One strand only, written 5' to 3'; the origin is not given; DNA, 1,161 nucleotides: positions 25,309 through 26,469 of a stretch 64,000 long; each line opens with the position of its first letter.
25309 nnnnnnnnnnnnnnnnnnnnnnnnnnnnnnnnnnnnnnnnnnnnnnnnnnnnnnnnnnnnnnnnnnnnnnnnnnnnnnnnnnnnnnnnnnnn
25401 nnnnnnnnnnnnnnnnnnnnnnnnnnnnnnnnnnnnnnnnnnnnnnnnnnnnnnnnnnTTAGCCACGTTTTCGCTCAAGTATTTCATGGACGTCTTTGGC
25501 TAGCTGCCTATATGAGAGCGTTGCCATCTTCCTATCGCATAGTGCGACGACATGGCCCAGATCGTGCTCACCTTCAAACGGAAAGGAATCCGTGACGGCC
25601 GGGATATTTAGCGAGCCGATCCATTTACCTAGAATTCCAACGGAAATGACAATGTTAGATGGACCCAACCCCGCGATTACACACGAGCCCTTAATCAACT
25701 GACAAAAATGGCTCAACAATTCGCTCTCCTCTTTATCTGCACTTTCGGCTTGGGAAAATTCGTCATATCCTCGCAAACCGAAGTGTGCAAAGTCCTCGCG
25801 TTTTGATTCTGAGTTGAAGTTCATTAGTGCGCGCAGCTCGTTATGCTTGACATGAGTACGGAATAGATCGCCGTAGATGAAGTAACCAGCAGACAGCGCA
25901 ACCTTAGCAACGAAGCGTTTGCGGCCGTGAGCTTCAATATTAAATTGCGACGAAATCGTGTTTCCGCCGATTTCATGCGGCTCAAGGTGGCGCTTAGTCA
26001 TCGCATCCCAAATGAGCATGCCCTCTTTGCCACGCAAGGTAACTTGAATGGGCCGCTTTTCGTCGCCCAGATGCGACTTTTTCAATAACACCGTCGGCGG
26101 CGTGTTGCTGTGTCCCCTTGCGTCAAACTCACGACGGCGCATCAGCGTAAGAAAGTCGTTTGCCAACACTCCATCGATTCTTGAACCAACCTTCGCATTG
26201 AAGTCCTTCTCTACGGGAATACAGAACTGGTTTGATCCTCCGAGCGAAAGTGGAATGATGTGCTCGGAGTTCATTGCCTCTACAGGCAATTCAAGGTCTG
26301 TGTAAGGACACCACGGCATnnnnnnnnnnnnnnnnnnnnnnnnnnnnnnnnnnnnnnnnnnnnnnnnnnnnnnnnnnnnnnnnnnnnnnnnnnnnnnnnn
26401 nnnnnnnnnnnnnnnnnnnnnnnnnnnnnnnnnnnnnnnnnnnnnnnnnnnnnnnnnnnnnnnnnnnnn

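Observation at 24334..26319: Cassette array is nuclease-rich: an HNH protein and a PD-(D/E)xK protein whose ORF reads through its attC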

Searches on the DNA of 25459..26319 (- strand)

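Call 90: search_with_rna_model(model_id=R1, sources=[L008, L011, L012, L101, L104, L105, L106, L107, L108, L109, L110, L111, L112, L113, L114, L115, L116, L117, L118, L119, L120, L121, L122, L123, L124, L125, L126, L127, L128, L129, L130, L131, L132, L133, L134, L135, L136, L137, L138, L139, L140, L141, L142, L143, L144, L145, L146, L147, L148, L149, L150, L151, L152, L153, L154, L155, L156, L157, L158, L159, L160, L161, L162, L163, L164, L165, L166, L167, L168, L169, L170, L171, L172, L173, L174, L175, L176, L177, L178, L179, L180, L181, L182, L183], max_evalue=10)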
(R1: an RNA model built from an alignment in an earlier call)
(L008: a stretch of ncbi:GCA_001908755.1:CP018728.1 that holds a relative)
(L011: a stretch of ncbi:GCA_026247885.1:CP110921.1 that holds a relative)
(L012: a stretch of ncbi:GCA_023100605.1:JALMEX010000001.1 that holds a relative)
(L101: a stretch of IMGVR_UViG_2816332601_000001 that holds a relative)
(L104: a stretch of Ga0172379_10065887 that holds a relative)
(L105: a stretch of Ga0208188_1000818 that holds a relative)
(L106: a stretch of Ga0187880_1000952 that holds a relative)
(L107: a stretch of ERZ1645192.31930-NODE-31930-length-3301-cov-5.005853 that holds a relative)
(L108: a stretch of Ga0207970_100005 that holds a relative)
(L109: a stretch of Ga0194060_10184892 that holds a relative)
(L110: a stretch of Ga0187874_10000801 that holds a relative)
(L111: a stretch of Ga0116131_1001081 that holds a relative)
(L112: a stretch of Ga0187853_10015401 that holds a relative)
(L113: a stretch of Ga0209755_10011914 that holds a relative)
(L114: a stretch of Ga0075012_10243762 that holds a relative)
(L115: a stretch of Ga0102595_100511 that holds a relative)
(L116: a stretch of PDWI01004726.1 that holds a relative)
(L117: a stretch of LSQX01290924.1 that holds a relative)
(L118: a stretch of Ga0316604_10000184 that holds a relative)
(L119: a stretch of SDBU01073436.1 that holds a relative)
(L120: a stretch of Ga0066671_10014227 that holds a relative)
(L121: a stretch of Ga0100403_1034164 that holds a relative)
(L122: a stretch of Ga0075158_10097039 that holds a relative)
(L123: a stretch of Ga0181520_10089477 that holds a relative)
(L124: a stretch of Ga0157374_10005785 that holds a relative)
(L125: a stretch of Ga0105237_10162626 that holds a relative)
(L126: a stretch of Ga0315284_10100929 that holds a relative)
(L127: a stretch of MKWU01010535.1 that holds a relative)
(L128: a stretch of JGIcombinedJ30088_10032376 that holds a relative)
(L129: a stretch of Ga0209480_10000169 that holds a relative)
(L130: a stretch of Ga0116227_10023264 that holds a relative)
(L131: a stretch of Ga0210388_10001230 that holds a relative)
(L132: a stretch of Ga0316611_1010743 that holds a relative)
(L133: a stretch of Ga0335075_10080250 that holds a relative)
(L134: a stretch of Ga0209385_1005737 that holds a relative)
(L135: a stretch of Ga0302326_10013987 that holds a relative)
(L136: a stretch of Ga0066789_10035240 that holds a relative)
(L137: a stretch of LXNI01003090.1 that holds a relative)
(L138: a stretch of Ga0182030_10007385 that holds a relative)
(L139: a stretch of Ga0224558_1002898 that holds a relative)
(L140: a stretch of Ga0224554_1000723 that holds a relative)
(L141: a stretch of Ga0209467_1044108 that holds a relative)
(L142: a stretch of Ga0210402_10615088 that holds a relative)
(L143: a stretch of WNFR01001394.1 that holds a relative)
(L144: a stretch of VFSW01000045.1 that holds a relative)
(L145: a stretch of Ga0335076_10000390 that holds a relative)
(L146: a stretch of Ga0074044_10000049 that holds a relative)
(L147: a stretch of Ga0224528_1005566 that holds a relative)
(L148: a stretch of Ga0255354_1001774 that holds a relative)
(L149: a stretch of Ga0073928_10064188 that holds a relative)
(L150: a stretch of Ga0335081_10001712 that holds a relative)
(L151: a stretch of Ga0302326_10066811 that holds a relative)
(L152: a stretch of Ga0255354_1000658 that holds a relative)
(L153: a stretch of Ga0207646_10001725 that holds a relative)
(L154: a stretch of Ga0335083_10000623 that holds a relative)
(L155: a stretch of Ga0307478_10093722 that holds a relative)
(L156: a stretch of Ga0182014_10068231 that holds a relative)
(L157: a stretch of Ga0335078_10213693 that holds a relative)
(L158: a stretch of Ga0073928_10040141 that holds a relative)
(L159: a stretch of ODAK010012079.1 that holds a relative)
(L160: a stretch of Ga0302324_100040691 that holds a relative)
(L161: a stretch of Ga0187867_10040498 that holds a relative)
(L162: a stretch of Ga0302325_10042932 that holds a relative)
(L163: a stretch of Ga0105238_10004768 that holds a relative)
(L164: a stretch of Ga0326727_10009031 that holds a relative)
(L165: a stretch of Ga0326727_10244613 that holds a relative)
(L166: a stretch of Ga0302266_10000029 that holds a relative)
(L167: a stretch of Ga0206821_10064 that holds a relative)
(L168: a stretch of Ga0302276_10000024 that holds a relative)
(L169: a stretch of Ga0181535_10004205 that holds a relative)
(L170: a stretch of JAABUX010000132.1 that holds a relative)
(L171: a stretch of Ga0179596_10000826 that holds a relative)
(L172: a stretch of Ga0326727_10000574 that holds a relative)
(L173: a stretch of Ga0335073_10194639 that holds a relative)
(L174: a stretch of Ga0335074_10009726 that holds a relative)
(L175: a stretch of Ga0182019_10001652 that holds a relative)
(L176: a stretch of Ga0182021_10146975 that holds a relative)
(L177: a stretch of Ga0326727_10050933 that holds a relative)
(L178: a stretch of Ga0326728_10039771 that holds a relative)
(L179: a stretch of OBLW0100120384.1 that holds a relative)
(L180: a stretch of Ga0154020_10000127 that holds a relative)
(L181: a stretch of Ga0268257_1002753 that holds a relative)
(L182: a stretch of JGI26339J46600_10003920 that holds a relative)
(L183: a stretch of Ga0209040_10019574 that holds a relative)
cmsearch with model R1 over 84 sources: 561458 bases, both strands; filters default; matches with E-value up to 10: 10.
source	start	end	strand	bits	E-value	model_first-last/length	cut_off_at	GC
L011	7811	7877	+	45.6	2.7e-07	1-52/52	no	0.61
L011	6883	6951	+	44.6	4.5e-07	1-52/52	no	0.58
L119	2090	2150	+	39.6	6.2e-06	1-52/52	no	0.54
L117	2789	2870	+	27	0.005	1-52/52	no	0.62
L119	980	1071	+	24.9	0.015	1-52/52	no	0.61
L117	3745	3822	+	23.9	0.026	1-52/52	no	0.59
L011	10040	10108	+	20.7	0.14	1-52/52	no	0.61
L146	5779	5826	-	13.1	7.4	1-52/52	no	0.54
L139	6332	6391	+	12.6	9.9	1-52/52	no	0.67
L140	6312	6371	+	12.6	9.9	1-52/52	no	0.67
